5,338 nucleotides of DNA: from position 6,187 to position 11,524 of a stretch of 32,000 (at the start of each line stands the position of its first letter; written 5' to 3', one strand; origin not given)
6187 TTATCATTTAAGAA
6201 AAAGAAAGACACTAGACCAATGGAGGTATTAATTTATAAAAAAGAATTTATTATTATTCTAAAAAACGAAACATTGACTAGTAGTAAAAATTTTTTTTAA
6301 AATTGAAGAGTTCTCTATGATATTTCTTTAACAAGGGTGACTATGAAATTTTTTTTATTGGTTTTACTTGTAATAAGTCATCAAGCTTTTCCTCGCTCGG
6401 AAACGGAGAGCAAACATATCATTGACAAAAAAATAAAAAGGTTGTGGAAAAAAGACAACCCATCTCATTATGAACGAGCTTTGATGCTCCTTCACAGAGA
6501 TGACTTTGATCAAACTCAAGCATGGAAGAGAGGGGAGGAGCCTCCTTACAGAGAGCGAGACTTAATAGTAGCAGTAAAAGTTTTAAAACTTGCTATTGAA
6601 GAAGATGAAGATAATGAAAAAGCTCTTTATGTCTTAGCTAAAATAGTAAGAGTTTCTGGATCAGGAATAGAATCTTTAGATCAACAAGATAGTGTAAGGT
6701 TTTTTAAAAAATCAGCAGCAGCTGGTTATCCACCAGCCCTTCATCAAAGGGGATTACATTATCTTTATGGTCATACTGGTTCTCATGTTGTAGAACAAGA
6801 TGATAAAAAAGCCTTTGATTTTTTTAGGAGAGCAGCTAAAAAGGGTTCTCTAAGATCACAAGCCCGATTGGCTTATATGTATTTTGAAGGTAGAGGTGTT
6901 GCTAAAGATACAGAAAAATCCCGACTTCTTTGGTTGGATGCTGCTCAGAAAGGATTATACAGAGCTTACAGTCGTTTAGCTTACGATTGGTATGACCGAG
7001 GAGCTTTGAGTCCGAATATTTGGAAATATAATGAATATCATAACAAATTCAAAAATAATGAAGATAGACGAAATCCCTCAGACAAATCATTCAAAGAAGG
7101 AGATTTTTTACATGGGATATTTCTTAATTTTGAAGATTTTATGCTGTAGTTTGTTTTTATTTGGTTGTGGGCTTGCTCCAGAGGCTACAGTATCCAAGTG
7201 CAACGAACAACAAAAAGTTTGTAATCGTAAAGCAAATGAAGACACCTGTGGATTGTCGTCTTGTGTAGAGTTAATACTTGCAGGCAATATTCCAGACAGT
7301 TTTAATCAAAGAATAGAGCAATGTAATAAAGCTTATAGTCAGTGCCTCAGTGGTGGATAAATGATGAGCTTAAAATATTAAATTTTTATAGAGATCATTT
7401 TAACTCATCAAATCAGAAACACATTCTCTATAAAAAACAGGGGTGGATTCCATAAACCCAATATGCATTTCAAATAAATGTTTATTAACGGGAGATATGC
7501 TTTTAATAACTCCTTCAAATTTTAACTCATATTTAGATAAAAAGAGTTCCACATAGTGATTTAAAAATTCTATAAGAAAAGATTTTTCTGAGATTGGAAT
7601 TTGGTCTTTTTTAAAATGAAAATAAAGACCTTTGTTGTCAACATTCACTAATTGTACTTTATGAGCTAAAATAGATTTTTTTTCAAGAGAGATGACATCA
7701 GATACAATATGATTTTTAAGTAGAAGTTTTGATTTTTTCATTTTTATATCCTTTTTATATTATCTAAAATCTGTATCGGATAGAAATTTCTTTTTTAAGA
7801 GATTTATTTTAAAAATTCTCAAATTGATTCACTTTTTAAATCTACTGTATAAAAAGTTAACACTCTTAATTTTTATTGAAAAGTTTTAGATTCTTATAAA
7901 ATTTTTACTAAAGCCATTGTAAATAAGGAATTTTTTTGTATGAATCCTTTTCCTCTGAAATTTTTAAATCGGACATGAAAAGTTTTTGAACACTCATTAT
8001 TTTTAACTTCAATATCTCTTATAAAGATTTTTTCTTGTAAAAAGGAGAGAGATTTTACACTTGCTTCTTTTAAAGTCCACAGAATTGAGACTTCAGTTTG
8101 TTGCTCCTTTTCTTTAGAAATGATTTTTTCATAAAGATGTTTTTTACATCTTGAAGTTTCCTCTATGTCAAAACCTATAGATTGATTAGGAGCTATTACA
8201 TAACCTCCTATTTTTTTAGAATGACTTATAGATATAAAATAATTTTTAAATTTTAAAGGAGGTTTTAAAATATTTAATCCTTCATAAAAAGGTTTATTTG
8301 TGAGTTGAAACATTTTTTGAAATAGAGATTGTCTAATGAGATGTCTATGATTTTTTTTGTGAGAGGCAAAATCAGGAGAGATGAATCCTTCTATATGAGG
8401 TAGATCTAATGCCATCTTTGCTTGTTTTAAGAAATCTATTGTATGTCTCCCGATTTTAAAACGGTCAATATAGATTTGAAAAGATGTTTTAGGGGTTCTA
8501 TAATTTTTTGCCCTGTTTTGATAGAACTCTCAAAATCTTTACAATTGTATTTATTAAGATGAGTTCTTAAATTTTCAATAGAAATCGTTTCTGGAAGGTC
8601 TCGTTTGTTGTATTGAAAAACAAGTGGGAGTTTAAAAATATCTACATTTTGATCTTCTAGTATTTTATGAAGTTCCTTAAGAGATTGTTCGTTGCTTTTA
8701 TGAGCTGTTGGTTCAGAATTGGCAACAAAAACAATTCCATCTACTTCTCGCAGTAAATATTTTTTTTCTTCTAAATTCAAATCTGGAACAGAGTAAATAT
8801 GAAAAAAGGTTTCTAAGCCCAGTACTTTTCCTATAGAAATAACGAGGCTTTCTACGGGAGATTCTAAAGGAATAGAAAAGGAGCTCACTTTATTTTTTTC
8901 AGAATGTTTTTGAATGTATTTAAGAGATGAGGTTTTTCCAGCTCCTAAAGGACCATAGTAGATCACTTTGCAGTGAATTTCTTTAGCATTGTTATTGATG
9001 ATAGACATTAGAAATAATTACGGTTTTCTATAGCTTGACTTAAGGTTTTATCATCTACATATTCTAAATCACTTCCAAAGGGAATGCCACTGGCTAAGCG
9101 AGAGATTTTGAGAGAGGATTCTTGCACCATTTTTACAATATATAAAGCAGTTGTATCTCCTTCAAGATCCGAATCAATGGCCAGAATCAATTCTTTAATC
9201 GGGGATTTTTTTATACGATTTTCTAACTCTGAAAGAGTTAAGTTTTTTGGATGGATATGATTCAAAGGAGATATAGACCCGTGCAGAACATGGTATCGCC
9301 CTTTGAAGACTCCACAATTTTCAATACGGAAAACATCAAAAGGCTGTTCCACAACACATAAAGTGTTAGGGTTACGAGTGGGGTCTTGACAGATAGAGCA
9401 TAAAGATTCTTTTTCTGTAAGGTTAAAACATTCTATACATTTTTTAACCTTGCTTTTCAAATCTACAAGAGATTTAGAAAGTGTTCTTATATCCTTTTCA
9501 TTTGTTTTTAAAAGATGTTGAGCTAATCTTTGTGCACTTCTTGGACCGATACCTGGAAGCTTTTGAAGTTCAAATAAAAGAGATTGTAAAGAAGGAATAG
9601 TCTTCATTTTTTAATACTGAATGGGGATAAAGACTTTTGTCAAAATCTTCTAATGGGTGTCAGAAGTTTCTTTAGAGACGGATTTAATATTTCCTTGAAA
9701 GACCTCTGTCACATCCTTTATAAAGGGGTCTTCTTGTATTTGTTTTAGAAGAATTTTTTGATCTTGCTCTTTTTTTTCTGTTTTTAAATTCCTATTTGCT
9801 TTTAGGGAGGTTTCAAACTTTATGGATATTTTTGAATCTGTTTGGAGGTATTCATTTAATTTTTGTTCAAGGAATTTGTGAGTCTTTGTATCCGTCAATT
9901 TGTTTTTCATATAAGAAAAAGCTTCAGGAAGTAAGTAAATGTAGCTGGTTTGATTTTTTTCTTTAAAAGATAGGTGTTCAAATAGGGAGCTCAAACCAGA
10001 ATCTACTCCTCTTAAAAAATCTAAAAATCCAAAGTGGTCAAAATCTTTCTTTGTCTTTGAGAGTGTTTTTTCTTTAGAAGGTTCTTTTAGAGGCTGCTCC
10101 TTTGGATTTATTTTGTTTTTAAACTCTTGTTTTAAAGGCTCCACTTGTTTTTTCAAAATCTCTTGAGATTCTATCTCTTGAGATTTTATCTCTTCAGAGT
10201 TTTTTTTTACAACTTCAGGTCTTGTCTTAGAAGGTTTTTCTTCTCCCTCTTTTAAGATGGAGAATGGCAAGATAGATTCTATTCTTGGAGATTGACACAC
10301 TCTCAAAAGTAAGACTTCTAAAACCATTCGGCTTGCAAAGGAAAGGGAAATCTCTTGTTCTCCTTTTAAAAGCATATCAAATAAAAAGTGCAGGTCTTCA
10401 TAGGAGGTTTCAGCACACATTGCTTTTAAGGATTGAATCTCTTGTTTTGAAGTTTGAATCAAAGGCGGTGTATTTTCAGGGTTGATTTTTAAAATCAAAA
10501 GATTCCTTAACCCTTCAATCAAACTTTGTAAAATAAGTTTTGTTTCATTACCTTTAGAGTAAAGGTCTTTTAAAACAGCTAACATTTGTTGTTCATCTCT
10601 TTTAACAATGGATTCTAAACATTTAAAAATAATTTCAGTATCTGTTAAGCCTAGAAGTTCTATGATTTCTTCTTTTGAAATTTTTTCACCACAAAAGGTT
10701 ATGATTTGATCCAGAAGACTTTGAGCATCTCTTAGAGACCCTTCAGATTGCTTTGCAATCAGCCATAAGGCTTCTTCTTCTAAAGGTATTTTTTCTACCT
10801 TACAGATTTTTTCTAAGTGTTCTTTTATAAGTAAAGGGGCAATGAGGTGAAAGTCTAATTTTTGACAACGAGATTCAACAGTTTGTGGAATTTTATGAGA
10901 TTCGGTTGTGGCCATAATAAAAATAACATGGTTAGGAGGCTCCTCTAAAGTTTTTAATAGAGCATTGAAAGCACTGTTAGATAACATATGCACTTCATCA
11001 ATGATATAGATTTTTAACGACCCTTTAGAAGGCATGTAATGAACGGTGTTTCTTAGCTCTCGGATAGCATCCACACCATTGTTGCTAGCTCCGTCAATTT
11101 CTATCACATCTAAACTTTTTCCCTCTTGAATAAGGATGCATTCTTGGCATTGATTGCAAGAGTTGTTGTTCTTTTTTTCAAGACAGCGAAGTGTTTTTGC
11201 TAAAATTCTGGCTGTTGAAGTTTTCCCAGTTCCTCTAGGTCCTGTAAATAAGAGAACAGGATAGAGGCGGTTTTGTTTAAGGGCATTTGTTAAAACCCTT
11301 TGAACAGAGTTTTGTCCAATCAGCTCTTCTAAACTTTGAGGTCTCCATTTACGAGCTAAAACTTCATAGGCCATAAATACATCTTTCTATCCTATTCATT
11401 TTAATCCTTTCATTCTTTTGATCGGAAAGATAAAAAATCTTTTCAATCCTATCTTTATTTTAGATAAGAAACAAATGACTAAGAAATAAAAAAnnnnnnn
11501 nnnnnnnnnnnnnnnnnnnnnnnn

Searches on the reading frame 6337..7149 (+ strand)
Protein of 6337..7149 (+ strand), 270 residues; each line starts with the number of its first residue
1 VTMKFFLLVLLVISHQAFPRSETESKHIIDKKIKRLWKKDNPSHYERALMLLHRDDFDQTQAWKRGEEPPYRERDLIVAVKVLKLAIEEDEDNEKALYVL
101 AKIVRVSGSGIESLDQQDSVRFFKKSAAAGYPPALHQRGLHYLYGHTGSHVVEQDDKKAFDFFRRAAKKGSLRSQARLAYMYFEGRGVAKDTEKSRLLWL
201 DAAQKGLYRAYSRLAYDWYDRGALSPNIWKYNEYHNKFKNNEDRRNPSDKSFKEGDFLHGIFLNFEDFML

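Call 67: search_protein_families(library=pfam, proteins=[window:6337-7149:+], max_evalue=0.001)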
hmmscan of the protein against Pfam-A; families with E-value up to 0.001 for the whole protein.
window:6337-7149:+ (270 aa): 1 family
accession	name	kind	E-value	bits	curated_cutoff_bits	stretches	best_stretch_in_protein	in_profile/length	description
PF08238.18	Sel1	-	1.4e-15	57.6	30.7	2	174-206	3-35/36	Sel1 repeat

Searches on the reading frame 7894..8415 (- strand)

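Call 67: search_protein_families(library=pfam, proteins=[window:7894-8415:-], max_evalue=0.001)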
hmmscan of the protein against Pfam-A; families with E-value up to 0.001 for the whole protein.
window:7894-8415:- (173 aa): 1 family
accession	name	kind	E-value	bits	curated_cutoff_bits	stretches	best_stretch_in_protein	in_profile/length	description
PF01648.25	ACPS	-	0.00016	22.1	25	1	79-143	1-82/111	4'-phosphopantetheinyl transferase superfamily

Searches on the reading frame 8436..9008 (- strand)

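Call 68: search_protein_families(library=pfam, proteins=[window:8436-9008:-], max_evalue=0.001)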
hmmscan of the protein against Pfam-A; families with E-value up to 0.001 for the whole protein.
window:8436-9008:- (190 aa): 1 family
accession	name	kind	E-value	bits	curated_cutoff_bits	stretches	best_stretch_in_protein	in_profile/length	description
PF00025.27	Arf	-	7.2e-08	32.5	22.3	1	11-173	13-167/174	ADP-ribosylation factor family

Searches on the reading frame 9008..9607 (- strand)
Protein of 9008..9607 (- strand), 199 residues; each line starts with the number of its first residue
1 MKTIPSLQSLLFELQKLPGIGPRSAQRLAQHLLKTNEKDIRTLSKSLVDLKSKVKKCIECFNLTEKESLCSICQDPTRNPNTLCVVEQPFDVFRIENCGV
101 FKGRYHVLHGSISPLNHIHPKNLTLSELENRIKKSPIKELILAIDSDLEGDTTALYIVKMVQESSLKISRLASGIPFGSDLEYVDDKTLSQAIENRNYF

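Call 68: search_protein_families(library=pfam, proteins=[window:9008-9607:-], max_evalue=0.001)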
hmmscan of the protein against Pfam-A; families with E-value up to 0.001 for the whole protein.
window:9008-9607:- (199 aa): 5 families
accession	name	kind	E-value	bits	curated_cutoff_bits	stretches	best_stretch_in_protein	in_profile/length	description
PF13662.12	Toprim_4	-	2.1e-25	89.2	25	1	81-172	1-85/85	Toprim domain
PF21176.3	RecR_HhH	-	1.2e-14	54.2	27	1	8-49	2-43/45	RecR, helix-hairpin-helix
PF01751.28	Toprim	-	5.3e-13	49.4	23.1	1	82-163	1-86/96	Toprim domain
PF21175.2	RecR_C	-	9.9e-12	44.5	22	1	174-196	1-23/24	RecR, C-terminal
PF02132.21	RecR_ZnF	-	8e-05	22.8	22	1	54-75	1-21/21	RecR, Cys4-zinc finger domain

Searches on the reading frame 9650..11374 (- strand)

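Call 68: search_protein_families(library=pfam, proteins=[window:9650-11374:-], max_evalue=0.001)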
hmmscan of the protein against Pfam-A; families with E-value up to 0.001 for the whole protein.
window:9650-11374:- (574 aa): 13 families
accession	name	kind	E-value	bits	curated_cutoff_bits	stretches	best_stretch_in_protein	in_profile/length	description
PF13177.12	DNA_pol3_delta2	-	1.1e-43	149.5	27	1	21-176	2-158/161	DNA polymerase III, delta subunit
PF12169.13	DNA_pol3_gamma3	-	1.3e-25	90.3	24.4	1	232-361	1-129/143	DNA polymerase III subunits gamma and tau domain III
PF22608.2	DNAX_ATPase_lid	-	5.3e-17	61.8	27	1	183-229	2-48/49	DNA polymerase III clamp loader subunit, ATPase lid domain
PF00004.35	AAA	-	1.1e-13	52.2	21.2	1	41-172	1-125/131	ATPase family associated with various cellular activities (AAA)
PF13401.12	AAA_22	-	1e-06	29.5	27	1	40-154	7-122/130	AAA domain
PF05496.18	RuvB_N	-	1e-06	29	27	1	11-64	2-59/159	Holliday junction DNA helicase RuvB P-loop domain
PF07728.20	AAA_5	-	1.1e-05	25.9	22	1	41-147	2-94/139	AAA domain (dynein-related subfamily)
PF21960.2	RCF1-5-like_lid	-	4.5e-05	23.8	27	1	187-217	3-34/43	RCF1/5-like, AAA+ ATPase lid domain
PF13604.12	AAA_30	-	5.4e-05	23.4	27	1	40-153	20-122/191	AAA domain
PF13173.12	AAA_14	-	7.7e-05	23.1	27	1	39-184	3-126/129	AAA domain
PF03215.21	Rad17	-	0.00013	22.4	23.8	1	9-75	12-82/186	Rad17 P-loop domain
PF06068.19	TIP49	-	0.00017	21.3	23.8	0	124-158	279-312/347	TIP49 P-loop domain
PF13245.12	AAA_19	-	0.00026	21.6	25.1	0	31-153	4-123/134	AAA domain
